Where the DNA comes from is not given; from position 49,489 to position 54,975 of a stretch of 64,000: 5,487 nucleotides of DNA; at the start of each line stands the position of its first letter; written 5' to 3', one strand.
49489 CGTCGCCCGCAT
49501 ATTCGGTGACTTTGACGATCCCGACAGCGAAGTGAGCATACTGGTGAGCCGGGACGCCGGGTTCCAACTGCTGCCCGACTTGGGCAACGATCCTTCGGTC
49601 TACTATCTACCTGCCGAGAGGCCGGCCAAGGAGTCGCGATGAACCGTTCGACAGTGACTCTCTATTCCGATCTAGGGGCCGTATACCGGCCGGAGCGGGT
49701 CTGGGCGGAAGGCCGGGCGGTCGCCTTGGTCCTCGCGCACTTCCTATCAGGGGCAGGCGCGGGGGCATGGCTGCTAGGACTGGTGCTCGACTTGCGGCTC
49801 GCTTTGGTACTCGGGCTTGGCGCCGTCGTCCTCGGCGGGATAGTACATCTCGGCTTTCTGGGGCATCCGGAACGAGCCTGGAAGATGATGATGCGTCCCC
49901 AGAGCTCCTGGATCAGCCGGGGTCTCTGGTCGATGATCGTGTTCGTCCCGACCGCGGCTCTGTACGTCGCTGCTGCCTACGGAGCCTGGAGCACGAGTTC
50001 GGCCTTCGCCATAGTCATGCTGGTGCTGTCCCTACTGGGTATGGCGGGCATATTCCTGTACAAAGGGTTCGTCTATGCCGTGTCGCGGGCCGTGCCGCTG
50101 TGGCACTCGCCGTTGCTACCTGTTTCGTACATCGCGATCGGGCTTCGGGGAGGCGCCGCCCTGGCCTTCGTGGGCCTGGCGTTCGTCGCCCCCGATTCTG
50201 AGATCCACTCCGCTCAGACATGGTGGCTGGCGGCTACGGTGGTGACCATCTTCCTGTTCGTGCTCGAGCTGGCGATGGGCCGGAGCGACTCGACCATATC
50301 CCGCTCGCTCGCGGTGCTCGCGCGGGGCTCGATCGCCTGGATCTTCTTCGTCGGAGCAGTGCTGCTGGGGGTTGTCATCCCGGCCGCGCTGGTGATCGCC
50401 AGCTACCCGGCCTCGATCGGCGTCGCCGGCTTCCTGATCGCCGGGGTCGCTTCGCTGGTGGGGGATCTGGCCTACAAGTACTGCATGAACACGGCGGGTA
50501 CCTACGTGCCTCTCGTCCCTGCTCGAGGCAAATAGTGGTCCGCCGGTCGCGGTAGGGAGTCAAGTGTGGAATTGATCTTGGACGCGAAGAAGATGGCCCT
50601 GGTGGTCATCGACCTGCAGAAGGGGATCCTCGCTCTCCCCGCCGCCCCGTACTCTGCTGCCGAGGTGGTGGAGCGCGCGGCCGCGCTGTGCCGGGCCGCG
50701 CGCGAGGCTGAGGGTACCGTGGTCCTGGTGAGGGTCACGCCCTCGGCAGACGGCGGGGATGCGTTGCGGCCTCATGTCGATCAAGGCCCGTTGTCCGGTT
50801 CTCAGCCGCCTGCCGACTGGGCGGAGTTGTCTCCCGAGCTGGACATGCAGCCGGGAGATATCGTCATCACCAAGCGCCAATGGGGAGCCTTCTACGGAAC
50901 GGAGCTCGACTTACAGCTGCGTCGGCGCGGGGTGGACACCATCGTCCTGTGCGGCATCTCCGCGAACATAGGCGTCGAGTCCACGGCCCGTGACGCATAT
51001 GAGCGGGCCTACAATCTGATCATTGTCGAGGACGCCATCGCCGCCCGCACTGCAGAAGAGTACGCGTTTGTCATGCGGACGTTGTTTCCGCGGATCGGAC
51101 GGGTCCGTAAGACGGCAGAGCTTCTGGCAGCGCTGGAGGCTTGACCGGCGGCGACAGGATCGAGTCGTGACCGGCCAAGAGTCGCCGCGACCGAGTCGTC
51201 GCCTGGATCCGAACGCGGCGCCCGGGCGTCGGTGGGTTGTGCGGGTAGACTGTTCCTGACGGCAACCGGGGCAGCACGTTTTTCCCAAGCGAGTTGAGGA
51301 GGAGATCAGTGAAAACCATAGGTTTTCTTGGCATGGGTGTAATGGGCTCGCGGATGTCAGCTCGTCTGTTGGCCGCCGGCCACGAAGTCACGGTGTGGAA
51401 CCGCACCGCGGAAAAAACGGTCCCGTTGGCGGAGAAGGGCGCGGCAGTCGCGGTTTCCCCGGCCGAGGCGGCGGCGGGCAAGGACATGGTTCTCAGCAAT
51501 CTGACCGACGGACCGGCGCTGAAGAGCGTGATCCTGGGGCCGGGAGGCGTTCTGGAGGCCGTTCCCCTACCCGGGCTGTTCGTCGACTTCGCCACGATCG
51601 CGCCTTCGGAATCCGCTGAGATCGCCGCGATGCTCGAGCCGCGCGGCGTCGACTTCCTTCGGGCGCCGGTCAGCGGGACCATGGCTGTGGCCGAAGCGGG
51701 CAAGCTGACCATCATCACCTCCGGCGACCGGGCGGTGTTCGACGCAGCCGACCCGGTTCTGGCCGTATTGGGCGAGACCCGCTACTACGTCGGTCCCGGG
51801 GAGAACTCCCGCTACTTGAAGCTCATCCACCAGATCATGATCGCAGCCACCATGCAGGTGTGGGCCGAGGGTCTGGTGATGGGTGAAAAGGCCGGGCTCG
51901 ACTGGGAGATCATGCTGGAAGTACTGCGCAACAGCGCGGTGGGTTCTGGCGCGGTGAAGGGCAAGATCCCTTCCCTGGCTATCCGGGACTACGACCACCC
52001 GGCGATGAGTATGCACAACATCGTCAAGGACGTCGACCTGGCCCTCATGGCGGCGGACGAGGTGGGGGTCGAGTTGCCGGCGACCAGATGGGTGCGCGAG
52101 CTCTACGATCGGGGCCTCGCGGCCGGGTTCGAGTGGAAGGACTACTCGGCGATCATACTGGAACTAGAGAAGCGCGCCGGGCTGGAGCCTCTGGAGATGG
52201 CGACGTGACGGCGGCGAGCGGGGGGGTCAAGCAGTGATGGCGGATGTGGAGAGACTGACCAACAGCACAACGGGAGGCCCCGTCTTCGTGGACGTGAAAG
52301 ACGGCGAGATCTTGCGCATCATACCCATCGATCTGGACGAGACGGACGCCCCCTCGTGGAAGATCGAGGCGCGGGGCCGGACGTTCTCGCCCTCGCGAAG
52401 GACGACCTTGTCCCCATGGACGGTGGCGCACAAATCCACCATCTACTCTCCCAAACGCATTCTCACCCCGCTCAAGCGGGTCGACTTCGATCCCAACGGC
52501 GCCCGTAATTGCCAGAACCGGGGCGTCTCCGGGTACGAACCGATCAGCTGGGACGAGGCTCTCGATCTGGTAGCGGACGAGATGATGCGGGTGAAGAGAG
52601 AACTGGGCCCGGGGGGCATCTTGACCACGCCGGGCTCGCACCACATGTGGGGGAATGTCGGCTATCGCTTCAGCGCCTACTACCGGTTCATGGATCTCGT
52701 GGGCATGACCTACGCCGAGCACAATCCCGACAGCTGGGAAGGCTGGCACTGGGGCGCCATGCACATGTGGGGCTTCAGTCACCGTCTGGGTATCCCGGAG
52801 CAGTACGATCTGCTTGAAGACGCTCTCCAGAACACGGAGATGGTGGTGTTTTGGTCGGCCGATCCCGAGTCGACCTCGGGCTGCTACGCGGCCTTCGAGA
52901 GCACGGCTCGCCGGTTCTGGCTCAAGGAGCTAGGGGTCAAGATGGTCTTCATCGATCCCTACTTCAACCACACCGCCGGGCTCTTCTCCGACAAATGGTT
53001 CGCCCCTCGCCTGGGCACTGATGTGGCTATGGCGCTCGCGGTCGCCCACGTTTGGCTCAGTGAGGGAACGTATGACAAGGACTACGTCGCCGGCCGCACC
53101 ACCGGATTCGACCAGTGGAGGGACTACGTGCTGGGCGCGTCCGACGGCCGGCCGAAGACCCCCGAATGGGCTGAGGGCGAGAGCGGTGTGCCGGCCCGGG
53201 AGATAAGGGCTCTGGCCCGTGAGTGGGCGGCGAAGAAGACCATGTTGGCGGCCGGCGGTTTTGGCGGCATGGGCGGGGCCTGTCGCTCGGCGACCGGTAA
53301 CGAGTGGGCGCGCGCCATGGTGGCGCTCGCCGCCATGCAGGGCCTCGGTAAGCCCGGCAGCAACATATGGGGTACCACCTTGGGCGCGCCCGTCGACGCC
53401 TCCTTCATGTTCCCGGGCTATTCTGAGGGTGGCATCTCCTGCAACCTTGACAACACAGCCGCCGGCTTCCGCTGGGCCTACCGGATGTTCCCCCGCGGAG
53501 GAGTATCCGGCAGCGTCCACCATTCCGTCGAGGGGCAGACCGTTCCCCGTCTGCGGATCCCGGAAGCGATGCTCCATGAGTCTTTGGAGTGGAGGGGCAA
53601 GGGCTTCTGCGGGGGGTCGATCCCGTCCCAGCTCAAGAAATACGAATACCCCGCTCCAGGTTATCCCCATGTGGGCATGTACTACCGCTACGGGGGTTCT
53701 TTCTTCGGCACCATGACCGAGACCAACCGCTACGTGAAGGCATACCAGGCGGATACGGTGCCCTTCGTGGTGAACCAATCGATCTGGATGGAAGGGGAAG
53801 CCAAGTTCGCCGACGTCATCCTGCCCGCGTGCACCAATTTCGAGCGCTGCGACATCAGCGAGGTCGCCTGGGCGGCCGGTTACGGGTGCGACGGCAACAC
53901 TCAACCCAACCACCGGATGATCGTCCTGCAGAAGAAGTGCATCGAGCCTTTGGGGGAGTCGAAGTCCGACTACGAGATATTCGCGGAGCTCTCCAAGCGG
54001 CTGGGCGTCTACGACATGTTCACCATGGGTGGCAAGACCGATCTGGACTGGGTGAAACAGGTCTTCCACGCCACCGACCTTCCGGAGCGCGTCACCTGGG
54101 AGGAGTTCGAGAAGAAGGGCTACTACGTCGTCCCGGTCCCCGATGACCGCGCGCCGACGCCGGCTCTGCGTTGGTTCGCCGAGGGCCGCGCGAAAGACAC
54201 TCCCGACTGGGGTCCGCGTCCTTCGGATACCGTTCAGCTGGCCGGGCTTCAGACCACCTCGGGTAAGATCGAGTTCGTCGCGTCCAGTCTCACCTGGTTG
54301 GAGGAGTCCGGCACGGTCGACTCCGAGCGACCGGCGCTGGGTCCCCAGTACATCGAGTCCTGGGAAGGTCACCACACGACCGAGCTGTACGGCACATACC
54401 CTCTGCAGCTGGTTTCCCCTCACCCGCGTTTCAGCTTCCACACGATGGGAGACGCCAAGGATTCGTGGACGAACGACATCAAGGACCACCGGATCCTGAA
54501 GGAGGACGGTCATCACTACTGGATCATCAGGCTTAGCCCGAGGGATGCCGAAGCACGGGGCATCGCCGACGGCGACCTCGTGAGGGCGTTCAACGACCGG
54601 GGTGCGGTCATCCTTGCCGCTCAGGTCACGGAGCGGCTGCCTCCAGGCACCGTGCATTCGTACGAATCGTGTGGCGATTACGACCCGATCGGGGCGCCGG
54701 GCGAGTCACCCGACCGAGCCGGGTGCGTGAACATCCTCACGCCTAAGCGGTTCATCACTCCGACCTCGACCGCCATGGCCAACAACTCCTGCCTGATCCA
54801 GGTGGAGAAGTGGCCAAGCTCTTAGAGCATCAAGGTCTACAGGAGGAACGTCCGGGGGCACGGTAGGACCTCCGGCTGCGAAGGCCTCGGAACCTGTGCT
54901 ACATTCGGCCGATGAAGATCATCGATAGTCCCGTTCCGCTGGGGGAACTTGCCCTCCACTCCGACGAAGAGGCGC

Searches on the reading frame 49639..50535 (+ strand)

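Call 11: search_protein_families(library=pfam, proteins=[window:49639-50535:+], max_evalue=0.0001)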
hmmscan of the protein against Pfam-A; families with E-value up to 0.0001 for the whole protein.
window:49639-50535:+ (298 aa): 1 family
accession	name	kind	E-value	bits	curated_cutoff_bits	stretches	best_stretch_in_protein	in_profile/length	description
PF03916.19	NrfD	-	2.8e-13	50.6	25.8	1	52-287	50-308/313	Polysulphide reductase, NrfD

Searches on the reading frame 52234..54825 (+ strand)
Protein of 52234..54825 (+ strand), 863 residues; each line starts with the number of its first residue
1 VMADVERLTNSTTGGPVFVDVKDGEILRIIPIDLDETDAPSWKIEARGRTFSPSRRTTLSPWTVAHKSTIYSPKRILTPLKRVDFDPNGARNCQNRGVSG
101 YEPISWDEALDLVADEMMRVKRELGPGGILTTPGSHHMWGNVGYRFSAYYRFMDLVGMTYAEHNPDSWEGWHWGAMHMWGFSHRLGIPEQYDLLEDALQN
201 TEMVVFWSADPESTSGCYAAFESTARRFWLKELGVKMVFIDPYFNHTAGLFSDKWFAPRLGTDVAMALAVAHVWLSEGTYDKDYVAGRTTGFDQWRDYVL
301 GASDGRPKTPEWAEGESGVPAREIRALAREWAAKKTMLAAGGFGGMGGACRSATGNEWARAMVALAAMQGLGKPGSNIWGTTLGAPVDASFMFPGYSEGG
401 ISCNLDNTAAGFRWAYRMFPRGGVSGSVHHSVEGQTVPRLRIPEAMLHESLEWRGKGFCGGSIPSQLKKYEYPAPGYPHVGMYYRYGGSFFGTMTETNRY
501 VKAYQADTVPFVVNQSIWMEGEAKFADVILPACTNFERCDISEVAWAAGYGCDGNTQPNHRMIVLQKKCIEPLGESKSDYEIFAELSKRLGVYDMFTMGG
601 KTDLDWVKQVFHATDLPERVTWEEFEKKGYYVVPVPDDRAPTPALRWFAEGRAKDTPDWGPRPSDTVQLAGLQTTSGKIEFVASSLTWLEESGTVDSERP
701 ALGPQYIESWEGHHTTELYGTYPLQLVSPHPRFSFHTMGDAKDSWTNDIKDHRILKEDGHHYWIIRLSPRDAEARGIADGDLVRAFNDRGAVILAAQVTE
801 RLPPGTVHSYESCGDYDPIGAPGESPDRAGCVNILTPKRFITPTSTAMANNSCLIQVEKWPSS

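Call 2: search_protein_families(library=pfam, proteins=[window:52234-54825:+])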
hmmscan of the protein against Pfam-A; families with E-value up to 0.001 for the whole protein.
window:52234-54825:+ (863 aa): 3 families
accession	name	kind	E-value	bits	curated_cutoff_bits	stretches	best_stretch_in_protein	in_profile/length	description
PF00384.28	Molybdopterin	-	1.5e-29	103.5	24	1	75-589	1-353/353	Molybdopterin oxidoreductase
PF21423.2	AhtL-like_1st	-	6.3e-27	93.4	27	1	15-69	1-55/55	Pyrogallol hydroxytransferase large subunit-like, domain 1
PF01568.27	Molydop_binding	-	8.1e-18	64.9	26.8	1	739-853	6-109/110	Molydopterin dinucleotide binding domain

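Call 31: search_protein_families(library=ncbifam, proteins=[window:52234-54825:+], max_evalue=1e-10)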
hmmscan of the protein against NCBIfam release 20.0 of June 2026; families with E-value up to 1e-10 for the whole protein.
window:52234-54825:+ (863 aa): 16 families
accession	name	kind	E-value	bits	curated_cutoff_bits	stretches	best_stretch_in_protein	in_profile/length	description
TIGR00509.1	bisC_fam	subfamily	2.2e-102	343.7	1017.55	1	67-860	36-754/772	molybdopterin guanine dinucleotide-containing S/N-oxide reductase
TIGR02166.1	dmsA_ynfE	subfamily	1.1e-82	278.4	777.7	2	496-859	472-793/794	DMSO/selenate family reductase complex A subunit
NF011682.0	PRK15102.1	equivalog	9.2e-73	245.6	909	1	67-860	85-810/829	trimethylamine-N-oxide reductase TorA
TIGR02164.1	torA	equivalog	2e-67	228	1465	2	67-378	81-393/824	trimethylamine-N-oxide reductase TorA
NF011566.1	PRK14990.1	exception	3e-54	184.3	1600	2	482-859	477-813/814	dimethylsulfoxide reductase subunit A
NF041884.1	selenate_YnfF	exception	1.9e-46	158.3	1650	2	93-370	113-389/798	selenate/tellurate reductase subunit YnfF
TIGR03479.1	DMSO_red_II_alp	subfamily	3.7e-46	157.7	984.75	2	65-289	110-307/913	molybdopterin-dependent oxidoreductase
NF041885.1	selenate_YnfE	exception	4e-46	157.2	1675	2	510-859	494-804/805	selenate/tellurate reductase subunit YnfE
NF012032.0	PRK15488.1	equivalog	3.3e-41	141.1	694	1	232-335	225-321/759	thiosulfate reductase PhsA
TIGR01591.1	Fdh-alpha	equivalog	1.2e-40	139.3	666.25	1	69-378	47-318/672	formate dehydrogenase subunit alpha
NF041714.1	arsenate_red_ArrA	equivalog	1.3e-20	73.2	1600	1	44-332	74-356/848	arsenate respiratory reductase molybdopterin-containing subunit ArrA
TIGR01580.1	narG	equivalog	2.4e-19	68.5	1084.15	0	93-283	149-322/1235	nitrate reductase subunit alpha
NF041783.2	mnquin_red_QrcB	equivalog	2.3e-14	52.5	440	0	199-348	201-341/695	menaquinone reductase molybdopterin-binding-like subunit QrcB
NF042978.1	EthbenzDh_ebdA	equivalog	3.3e-13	48.3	2000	0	65-289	132-329/977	ethylbenzene dehydrogenase subunit alpha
NF047855.1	AssmNtatRedNasC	equivalog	3.6e-12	45.4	1100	0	231-339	206-307/708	assimilatory nitrate reductase catalytic subunit NasC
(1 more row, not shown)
